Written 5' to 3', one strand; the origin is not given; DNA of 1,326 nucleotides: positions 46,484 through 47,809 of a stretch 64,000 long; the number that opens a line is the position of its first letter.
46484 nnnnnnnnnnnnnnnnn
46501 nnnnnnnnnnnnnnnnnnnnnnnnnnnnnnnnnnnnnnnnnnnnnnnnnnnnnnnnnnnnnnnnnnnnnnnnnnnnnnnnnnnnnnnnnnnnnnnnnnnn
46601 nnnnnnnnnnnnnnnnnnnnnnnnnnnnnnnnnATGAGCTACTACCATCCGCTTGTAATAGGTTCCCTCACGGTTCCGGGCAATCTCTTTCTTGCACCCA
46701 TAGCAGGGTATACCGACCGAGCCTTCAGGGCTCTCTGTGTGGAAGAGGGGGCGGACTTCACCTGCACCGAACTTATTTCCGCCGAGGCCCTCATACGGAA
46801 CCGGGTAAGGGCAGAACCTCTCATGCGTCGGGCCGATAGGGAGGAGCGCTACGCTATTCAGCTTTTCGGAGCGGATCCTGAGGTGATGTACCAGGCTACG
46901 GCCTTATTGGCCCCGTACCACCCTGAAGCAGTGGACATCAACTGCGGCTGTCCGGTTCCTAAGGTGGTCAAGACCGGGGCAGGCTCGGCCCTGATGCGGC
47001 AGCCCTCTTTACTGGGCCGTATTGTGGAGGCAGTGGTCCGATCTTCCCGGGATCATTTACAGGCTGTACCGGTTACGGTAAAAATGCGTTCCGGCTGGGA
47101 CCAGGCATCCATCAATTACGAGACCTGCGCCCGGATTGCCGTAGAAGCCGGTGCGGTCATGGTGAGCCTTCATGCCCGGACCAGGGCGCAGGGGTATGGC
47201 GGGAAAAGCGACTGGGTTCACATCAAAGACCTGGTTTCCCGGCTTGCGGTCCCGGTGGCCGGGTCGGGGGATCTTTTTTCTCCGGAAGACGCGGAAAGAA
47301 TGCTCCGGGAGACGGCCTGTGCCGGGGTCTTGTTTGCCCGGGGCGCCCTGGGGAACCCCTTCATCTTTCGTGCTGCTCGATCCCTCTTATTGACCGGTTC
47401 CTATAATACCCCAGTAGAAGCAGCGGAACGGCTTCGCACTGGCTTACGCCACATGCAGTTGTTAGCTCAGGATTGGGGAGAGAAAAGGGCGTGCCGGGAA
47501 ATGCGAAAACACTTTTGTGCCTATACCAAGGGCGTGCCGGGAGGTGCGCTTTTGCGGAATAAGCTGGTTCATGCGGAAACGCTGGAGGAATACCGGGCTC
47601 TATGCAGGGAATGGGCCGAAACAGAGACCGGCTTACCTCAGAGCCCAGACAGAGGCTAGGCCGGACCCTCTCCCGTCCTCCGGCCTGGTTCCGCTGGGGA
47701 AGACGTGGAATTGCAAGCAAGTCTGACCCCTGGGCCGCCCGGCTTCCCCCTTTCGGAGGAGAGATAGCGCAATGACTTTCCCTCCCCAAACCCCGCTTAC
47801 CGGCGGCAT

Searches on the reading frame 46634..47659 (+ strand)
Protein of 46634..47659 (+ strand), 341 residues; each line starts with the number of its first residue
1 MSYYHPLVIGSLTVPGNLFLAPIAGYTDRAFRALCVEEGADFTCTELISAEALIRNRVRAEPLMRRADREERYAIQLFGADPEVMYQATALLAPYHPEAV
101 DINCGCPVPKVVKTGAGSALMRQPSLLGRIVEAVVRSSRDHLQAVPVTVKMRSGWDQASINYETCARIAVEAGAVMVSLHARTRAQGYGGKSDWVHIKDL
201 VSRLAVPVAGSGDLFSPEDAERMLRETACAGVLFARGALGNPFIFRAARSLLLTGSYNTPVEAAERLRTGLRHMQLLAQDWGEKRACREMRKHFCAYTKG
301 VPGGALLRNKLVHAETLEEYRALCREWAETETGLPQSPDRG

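Call 39: search_protein_families(library=pfam, proteins=[window:46634-47659:+], max_evalue=0.1)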
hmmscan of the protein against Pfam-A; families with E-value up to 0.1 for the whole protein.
window:46634-47659:+ (341 aa): 1 family
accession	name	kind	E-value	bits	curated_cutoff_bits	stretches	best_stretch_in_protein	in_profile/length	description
PF01207.24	Dus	-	2.4e-76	257.2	20.4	1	20-326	2-304/311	Dihydrouridine synthase (Dus)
